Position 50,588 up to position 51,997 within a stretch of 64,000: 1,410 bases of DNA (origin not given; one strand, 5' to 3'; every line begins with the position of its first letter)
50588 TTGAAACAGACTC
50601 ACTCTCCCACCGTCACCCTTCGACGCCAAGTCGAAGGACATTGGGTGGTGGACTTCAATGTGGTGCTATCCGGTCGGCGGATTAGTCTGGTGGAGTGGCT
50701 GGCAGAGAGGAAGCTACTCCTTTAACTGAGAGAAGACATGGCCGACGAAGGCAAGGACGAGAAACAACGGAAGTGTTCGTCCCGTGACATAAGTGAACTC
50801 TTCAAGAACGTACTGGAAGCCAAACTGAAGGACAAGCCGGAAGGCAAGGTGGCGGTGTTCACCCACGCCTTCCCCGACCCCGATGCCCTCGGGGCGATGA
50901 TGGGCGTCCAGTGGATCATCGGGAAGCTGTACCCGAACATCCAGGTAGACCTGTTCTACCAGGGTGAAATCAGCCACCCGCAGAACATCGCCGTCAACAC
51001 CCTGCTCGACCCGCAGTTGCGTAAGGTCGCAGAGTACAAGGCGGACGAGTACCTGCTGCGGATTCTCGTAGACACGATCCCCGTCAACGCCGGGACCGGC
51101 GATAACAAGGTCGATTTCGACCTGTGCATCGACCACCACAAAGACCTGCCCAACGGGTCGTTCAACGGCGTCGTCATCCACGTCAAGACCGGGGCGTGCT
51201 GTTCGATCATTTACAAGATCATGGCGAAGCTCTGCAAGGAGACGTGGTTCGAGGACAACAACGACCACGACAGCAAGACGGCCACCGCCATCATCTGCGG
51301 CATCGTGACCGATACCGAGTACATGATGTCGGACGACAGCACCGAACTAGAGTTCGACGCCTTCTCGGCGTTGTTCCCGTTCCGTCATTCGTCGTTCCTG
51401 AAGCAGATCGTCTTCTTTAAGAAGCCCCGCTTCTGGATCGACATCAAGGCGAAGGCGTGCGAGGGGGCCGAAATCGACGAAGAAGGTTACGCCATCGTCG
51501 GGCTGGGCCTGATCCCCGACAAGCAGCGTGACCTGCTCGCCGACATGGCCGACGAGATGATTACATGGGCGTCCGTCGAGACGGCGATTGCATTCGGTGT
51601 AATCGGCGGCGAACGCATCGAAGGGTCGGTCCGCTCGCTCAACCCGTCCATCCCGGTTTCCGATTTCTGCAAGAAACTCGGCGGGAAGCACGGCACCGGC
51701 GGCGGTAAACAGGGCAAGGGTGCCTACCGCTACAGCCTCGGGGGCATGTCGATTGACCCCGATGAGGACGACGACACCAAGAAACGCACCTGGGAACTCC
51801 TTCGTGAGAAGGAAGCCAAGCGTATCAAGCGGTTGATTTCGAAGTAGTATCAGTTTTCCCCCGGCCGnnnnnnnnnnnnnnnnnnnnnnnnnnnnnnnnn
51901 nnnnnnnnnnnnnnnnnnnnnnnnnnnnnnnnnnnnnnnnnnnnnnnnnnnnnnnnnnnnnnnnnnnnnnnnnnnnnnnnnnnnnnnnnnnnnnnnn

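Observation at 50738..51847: DHH/DHHA1 phosphoesterase (NrnA-like), a candidate nanoRNA or cyclic-nucleotide degrading enzyme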

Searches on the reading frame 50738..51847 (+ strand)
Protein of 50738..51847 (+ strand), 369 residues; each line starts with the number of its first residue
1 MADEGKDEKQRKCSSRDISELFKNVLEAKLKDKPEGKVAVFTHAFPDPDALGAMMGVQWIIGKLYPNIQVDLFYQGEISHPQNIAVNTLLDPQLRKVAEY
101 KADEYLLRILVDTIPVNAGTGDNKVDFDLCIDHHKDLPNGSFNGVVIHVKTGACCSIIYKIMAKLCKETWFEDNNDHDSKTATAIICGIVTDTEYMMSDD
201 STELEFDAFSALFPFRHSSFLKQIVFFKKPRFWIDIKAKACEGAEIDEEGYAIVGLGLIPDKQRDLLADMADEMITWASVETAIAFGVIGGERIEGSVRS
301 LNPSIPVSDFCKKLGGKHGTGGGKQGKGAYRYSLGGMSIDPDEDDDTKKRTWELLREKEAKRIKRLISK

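Call 3: search_protein_families(library=pfam, proteins=[window:50738-51847:+], max_evalue=0.1)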
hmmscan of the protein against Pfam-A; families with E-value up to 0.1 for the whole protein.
window:50738-51847:+ (369 aa): 1 family
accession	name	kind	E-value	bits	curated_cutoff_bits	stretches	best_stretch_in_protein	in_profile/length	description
PF01368.27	DHH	-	5.2e-09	36.9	28.1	1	37-189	1-125/125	DHH family, N-terminal domain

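Call 4: search_protein_families(library=phrogs, proteins=[window:50738-51847:+], max_evalue=0.01)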
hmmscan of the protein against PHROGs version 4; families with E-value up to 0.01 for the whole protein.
window:50738-51847:+ (369 aa): 0 families

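Call 6: search_solved_structures(query=window:50738-51847:+, max_evalue=1, show_alignments=3)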
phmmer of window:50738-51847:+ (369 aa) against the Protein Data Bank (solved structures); distinct sequences matched with E-value up to 1: 11.
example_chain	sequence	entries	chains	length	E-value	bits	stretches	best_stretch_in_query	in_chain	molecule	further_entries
3dev_A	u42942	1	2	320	6.3e-06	28.7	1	24-320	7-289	SH1221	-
9n0l_A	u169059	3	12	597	0.00031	23.2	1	33-212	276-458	Cyclic-di-AMP phosphodiesterase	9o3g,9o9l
8iu7_A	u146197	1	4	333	0.00097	21.5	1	37-316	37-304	Bifunctional oligoribonuclease and PAP phosphatase NrnA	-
5xt3_A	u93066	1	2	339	0.0041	19.5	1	28-328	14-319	Phosphodiesterase acting on cyclic dinucleotides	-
5xsi_A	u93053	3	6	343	0.0042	19.4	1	28-329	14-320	Phosphodiesterase acting on cyclic dinucleotides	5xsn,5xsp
5j21_A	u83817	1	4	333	0.0052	19.1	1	39-251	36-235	Bifunctional oligoribonuclease and PAP phosphatase NrnA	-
5ipp_A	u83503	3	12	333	0.036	16.4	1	39-227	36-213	Bifunctional oligoribonuclease and PAP phosphatase NrnA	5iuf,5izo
6gx7_E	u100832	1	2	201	0.27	13.5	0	248-301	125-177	iiiA5 ALPHAREP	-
1a91_A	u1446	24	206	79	0.71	12.1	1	264-301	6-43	F1FO ATPASE SUBUNIT C | PROTEIN (F1FO ATPASE SUBUNIT C) | ATP SYNTHASE SUBUNIT C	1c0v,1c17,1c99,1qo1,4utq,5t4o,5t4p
1aty_A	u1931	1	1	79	0.77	12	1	264-301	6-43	F1F0 ATP SYNTHASE (SUBUNIT C)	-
8dbq_I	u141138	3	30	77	0.83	11.9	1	264-301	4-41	ATP synthase subunit c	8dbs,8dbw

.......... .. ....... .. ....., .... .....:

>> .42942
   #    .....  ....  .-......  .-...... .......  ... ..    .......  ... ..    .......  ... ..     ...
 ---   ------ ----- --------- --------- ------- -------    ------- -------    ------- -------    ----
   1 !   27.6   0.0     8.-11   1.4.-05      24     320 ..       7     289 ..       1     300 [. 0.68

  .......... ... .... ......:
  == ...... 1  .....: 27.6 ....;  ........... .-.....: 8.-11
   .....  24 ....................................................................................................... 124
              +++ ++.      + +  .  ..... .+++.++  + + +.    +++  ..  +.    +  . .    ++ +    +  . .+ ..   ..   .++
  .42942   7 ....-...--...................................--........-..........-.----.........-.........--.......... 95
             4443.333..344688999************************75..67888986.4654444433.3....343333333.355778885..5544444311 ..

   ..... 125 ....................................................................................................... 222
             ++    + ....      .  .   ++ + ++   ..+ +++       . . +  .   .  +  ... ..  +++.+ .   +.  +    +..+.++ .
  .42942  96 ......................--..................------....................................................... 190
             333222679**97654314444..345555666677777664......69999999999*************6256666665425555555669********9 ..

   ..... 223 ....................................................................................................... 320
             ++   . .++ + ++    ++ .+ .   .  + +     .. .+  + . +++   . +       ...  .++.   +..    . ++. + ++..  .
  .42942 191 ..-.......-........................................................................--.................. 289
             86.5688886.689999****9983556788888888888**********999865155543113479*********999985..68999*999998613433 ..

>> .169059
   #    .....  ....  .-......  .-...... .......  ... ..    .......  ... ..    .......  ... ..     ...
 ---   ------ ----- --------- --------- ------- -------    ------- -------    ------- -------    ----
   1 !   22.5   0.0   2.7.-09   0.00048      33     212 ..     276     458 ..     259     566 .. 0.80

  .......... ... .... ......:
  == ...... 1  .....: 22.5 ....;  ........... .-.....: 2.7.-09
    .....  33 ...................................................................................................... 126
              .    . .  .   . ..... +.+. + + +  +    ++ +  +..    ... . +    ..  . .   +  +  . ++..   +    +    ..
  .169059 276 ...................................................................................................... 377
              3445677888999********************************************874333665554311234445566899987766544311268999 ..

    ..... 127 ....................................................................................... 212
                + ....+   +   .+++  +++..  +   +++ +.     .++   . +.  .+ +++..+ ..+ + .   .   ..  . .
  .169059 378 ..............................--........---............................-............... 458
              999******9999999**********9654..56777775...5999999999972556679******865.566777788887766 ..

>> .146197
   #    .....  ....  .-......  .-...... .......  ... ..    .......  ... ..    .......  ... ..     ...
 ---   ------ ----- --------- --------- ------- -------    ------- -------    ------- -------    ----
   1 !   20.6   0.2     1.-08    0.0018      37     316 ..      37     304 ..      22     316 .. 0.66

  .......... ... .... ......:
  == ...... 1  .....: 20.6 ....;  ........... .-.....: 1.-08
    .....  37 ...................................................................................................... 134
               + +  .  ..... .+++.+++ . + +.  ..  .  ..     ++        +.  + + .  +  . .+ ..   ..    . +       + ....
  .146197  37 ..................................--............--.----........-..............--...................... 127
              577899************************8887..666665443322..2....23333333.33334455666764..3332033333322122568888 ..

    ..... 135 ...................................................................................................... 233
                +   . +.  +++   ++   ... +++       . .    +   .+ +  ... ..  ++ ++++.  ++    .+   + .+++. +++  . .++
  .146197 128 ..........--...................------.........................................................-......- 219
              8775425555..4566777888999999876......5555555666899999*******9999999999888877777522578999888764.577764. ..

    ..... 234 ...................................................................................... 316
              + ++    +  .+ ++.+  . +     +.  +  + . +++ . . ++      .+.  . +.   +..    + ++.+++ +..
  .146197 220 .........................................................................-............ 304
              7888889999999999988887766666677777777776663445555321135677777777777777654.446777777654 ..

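Call 7: find_homologous_proteins(query=window:50738-51847:+)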
Query window:50738-51847:+ (369 aa): 725 proteins with E <= 0.001 among 2327 candidates; the best 120 are listed.
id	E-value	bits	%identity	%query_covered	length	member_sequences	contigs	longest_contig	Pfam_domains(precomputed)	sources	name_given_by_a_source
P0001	4.5e-243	824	95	100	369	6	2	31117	PF01368.28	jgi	jgi:nanoRNase/pAp phosphatase (c-di-AMP/oligoRNAs hydrolase)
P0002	1.6e-166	572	67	100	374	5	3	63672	PF01368.28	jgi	jgi:nanoRNase/pAp phosphatase (c-di-AMP/oligoRNAs hydrolase)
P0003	2.0e-165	568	70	98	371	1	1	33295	PF01368.28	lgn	-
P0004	8.5e-165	566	68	98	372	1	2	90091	PF01368.28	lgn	-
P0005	4.2e-164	564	68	99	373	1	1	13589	PF01368.28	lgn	-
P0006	6.3e-163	560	64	100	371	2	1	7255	PF01368.28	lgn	-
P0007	1.9e-159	549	64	100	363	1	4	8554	PF01368.28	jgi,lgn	jgi:nanoRNase/pAp phosphatase (c-di-AMP/oligoRNAs hydrolase)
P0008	2.1e-159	549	64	100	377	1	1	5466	PF01368.28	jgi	jgi:nanoRNase/pAp phosphatase (c-di-AMP/oligoRNAs hydrolase)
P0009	5.9e-157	541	61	99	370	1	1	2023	PF01368.28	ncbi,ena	-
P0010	1.2e-155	536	64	98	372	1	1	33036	PF01368.28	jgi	jgi:nanoRNase/pAp phosphatase (c-di-AMP/oligoRNAs hydrolase)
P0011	2.8e-154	532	63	99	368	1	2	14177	PF01368.28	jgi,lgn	-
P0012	6.2e-154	531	63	99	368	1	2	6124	PF01368.28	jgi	jgi:nanoRNase/pAp phosphatase (c-di-AMP/oligoRNAs hydrolase)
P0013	1.3e-152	526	64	98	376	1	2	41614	PF01368.28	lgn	-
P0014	2.4e-152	525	61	100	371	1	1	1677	PF01368.28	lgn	-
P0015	6.5e-152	524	61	99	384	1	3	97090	PF01368.28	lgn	-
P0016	8.5e-152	524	61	100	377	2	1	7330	PF01368.28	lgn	-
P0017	7.8e-151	520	62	95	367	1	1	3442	PF01368.28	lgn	-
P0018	1.0e-150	520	61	98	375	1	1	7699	PF01368.28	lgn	-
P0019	1.0e-150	520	64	100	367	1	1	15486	PF01368.28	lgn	-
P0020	3.9e-150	518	61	99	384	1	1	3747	PF01368.28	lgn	-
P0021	7.7e-150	517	60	98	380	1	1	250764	PF01368.28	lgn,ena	-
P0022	1.5e-149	516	61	100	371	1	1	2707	PF01368.28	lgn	-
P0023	2.2e-149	516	61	94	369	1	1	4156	PF01368.28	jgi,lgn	jgi:nanoRNase/pAp phosphatase (c-di-AMP/oligoRNAs hydrolase)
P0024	1.2e-146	507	60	94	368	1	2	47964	PF01368.28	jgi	jgi:nanoRNase/pAp phosphatase (c-di-AMP/oligoRNAs hydrolase)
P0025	2.0e-146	506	62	94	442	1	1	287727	PF01368.28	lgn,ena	-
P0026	1.1e-145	504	59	99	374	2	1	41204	PF01368.28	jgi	jgi:nanoRNase/pAp phosphatase (c-di-AMP/oligoRNAs hydrolase)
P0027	3.3e-145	502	58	99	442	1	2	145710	PF01368.28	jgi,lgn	jgi:nanoRNase/pAp phosphatase (c-di-AMP/oligoRNAs hydrolase)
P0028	1.3e-144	500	61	90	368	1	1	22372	PF01368.28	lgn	-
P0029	3.0e-144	499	63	92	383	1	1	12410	PF01368.28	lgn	-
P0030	6.1e-144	498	59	98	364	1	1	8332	PF01368.28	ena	-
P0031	6.1e-144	498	63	92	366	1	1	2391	PF01368.28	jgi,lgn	-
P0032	3.8e-143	495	58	97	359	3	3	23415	PF01368.28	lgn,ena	-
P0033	4.6e-143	495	58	96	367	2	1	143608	PF01368.28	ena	-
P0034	5.9e-143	495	63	90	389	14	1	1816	PF01368.28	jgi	-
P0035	4.9e-142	491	59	96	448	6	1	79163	PF01368.28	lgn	-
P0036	2.3e-141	489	63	91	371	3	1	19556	PF01368.28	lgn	-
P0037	3.0e-141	489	63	90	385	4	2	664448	PF01368.28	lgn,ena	-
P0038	4.0e-141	488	59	98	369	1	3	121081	PF01368.28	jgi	jgi:nanoRNase/pAp phosphatase (c-di-AMP/oligoRNAs hydrolase)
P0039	7.4e-141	488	62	90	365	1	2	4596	PF01368.28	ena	-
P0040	1.4e-140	487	59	99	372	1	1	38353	PF01368.28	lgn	-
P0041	1.6e-140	486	63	91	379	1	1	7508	PF01368.28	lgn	-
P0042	5.5e-140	485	62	91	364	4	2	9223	PF01368.28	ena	-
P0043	6.7e-140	484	63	92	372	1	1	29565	PF01368.28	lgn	-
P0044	7.6e-140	484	63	91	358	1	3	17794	PF01368.28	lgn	-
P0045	7.9e-140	484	59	99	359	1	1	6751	PF01368.28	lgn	-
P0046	9.3e-140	484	60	92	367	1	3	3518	PF01368.28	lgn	-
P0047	1.5e-139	483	59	98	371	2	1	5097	PF01368.28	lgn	-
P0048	1.8e-139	483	60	93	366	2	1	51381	PF01368.28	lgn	-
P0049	3.1e-139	482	60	98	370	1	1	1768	PF01368.28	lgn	-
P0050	4.2e-139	482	59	94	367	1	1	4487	PF01368.28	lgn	-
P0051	4.6e-139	482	59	96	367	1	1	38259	PF01368.28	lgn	-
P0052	4.7e-139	482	61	92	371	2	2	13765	PF01368.28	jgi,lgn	jgi:nanoRNase/pAp phosphatase (c-di-AMP/oligoRNAs hydrolase)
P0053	7.8e-139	481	61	92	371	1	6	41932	PF01368.28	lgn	-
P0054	9.5e-139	481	58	95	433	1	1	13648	PF01368.28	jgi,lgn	-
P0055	1.7e-138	480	61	93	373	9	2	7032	PF01368.28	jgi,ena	jgi:hypothetical protein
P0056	1.8e-138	480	59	99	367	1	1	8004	PF01368.28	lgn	-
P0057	1.9e-138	480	60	93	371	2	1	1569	PF01368.28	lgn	-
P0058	3.7e-138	479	58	94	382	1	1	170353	PF01368.28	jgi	jgi:nanoRNase/pAp phosphatase (c-di-AMP/oligoRNAs hydrolase)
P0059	4.5e-138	478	62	92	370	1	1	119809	PF01368.28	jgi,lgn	jgi:nanoRNase/pAp phosphatase (c-di-AMP/oligoRNAs hydrolase)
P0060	5.0e-138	478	57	99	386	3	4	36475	PF01368.28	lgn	-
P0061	1.0e-137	477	61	92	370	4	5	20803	PF01368.28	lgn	-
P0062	1.0e-137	477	60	92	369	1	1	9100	PF01368.28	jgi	jgi:nanoRNase/pAp phosphatase (c-di-AMP/oligoRNAs hydrolase)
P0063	3.2e-137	476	60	92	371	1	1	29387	PF01368.28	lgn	-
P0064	1.1e-136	474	60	90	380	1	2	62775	PF01368.28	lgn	-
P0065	1.5e-136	473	58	96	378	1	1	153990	PF01368.28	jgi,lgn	-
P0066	3.5e-136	472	61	92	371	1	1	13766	PF01368.28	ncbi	-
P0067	4.6e-136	472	60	92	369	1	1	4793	PF01368.28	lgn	-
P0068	4.9e-136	472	60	95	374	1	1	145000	PF01368.28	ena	-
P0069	8.6e-136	471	61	92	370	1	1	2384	PF01368.28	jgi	jgi:nanoRNase/pAp phosphatase (c-di-AMP/oligoRNAs hydrolase)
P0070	1.2e-135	471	61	91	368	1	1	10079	PF01368.28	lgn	-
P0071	1.8e-135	470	57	99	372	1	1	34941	PF01368.28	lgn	-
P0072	2.6e-135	469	56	100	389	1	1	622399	PF01368.28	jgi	-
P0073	3.7e-135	469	60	92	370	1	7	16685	PF01368.28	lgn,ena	-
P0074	4.5e-135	469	57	96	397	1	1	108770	PF01368.28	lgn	-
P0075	6.8e-135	468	60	92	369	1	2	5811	PF01368.28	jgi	jgi:nanoRNase/pAp phosphatase (c-di-AMP/oligoRNAs hydrolase)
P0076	8.2e-135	468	64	86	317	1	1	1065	PF01368.28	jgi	jgi:nanoRNase/pAp phosphatase (c-di-AMP/oligoRNAs hydrolase)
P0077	9.8e-135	467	56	98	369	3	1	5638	PF01368.28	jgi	jgi:nanoRNase/pAp phosphatase (c-di-AMP/oligoRNAs hydrolase)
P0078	1.2e-134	467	59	92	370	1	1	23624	PF01368.28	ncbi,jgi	jgi:nanoRNase/pAp phosphatase (c-di-AMP/oligoRNAs hydrolase)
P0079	2.8e-134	466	60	90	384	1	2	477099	PF01368.28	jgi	jgi:nanoRNase/pAp phosphatase (c-di-AMP/oligoRNAs hydrolase)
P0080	3.7e-134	466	59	93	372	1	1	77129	PF01368.28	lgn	-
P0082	4.9e-134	465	59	92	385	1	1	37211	PF01368.28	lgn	-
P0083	6.3e-134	465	60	91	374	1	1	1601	PF01368.28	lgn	-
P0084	7.5e-134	465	59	91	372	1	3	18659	PF01368.28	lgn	-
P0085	8.4e-134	464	59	92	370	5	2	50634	PF01368.28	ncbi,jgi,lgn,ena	jgi:nanoRNase/pAp phosphatase (c-di-AMP/oligoRNAs hydrolase)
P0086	1.1e-133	464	56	98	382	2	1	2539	PF01368.28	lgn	-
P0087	1.2e-133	464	60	92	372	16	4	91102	PF01368.28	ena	-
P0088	3.1e-133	463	58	99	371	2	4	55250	PF01368.28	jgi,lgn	jgi:nanoRNase/pAp phosphatase (c-di-AMP/oligoRNAs hydrolase)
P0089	3.6e-133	462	59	95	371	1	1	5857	PF01368.28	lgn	-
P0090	4.0e-133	462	60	92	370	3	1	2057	PF01368.28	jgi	jgi:nanoRNase/pAp phosphatase (c-di-AMP/oligoRNAs hydrolase)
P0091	5.2e-133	462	56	99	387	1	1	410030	PF01368.28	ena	-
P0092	5.6e-133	462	59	91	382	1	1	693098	PF01368.28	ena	-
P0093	8.2e-133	461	59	92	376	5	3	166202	PF01368.28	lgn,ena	-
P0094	1.6e-132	460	61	90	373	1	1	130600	PF01368.28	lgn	-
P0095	1.8e-132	460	60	91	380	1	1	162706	PF01368.28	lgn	-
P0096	2.1e-132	460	56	99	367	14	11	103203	PF01368.28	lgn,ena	-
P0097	3.0e-132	459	61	90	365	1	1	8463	PF01368.28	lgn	-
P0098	3.1e-132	459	59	92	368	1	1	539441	PF01368.28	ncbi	-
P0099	4.5e-132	459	54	99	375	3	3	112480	PF01368.28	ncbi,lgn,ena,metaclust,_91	metaclust:\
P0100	6.4e-132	458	59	90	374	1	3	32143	PF01368.28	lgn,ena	-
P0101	9.8e-132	458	58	93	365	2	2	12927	PF01368.28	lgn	-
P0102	8.6e-131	455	59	90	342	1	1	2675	PF01368.28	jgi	jgi:nanoRNase/pAp phosphatase (c-di-AMP/oligoRNAs hydrolase)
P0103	1.1e-130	454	57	93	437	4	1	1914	PF01368.28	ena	-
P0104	1.5e-130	454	56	98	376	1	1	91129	PF01368.28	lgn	-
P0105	1.7e-130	454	56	100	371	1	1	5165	PF01368.28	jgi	jgi:nanoRNase/pAp phosphatase (c-di-AMP/oligoRNAs hydrolase)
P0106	2.2e-130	453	58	92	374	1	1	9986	PF01368.28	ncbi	-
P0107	2.2e-130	453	56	96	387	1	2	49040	PF01368.28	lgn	-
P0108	4.1e-130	452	60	92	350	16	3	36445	PF01368.28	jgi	jgi:nanoRNase/pAp phosphatase (c-di-AMP/oligoRNAs hydrolase)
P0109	1.6e-129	450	55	98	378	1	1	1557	PF01368.28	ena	-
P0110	2.3e-129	450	55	99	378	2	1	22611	PF01368.28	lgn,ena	-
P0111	2.9e-129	449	59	91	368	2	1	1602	PF01368.28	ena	-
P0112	5.2e-129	449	52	99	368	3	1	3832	PF01368.28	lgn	-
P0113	7.4e-129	448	59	90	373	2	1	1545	PF01368.28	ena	-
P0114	8.7e-129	448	54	99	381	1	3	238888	PF01368.28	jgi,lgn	-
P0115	1.1e-128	448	58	90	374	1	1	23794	PF01368.28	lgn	-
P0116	1.3e-128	447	56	90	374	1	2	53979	PF01368.28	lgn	-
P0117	1.4e-128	447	57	92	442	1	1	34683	PF01368.28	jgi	jgi:nanoRNase/pAp phosphatase (c-di-AMP/oligoRNAs hydrolase)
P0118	2.1e-128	447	55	96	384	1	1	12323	PF01368.28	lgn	-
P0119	2.1e-128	447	54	100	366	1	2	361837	PF01368.28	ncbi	-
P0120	2.6e-128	446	58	92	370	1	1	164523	PF01368.28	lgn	-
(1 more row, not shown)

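Call 8: find_encoding_contigs(protein=window:50738-51847:+, flank=10000, max_places=4)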
Protein window:50738-51847:+ (369 aa): 2 contigs read that carry it; 1 place shown.
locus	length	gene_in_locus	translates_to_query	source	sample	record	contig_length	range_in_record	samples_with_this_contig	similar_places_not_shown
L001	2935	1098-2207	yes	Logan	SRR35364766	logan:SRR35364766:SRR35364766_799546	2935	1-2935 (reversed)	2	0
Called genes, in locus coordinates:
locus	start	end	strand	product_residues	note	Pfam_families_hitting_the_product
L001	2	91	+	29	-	?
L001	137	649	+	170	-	-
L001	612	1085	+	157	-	-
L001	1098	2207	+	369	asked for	PF01368:DHH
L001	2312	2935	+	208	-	?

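Call 9: find_encoding_contigs(protein=P0092, flank=10000, max_places=3)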
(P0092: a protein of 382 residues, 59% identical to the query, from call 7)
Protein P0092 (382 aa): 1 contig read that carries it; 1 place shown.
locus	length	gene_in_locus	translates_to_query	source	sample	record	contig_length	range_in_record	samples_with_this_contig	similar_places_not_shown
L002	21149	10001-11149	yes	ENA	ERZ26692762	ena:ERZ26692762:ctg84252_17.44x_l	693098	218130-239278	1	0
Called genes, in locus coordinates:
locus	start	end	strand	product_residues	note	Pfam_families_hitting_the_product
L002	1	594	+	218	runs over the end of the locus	-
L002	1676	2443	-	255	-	PF03567:Sulfotransfer_2 (weak)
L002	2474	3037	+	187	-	-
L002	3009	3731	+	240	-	PF01522:Polysacc_deac_1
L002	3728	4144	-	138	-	-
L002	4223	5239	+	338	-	PF00004:AAA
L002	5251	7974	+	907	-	PF07733:DNA_pol3_alpha, PF17657:DNA_pol3_finger, PF14579:HHH_6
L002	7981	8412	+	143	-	-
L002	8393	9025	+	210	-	PF13489:Methyltransf_23, PF13847:Methyltransf_31, PF08242:Methyltransf_12 (weak), PF13649:Methyltransf_25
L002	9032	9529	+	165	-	-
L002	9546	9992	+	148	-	-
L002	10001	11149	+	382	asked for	PF01368:DHH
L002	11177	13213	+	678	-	-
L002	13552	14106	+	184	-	-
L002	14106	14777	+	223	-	PF01522:Polysacc_deac_1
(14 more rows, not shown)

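Call 10: find_encoding_contigs(protein=P0001, flank=10000, max_places=2)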
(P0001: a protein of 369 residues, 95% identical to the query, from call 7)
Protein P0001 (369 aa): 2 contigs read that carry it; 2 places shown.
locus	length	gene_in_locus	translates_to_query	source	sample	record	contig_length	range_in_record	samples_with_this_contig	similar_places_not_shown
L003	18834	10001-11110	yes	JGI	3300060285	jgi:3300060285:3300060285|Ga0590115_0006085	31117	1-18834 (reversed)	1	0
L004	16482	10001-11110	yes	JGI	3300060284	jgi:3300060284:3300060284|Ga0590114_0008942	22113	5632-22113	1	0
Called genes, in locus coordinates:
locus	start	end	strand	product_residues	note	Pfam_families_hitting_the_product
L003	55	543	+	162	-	-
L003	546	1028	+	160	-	-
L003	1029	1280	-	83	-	-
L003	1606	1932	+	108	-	-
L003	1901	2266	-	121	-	-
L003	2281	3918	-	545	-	-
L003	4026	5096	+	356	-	PF00004:AAA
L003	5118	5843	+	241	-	-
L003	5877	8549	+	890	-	PF07733:DNA_pol3_alpha, PF17657:DNA_pol3_finger, PF14579:HHH_6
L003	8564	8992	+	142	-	-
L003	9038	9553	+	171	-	-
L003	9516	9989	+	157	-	-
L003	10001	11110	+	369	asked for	PF01368:DHH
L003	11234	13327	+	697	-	-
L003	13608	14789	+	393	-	-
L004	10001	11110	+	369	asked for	PF01368:DHH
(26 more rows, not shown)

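Call 11: find_encoding_contigs(protein=P0098, flank=10000, max_places=2)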
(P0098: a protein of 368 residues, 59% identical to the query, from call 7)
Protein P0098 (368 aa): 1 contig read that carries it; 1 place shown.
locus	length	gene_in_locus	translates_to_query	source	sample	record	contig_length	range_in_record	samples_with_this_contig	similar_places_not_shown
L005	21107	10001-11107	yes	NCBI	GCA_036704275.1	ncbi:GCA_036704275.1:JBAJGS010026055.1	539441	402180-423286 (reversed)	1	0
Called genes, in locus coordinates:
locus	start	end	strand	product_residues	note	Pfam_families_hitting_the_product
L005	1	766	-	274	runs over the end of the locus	-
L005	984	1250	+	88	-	-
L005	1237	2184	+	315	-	-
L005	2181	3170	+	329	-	PF13191:AAA_16 (weak), PF00004:AAA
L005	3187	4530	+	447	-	PF07733:DNA_pol3_alpha, PF17657:DNA_pol3_finger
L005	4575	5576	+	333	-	-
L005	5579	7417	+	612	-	PF17657:DNA_pol3_finger, PF14579:HHH_6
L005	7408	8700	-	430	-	-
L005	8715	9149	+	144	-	-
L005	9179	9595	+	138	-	-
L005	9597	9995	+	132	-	-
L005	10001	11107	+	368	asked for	PF01368:DHH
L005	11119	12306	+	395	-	-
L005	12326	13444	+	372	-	-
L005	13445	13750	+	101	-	PF01165:Ribosomal_S21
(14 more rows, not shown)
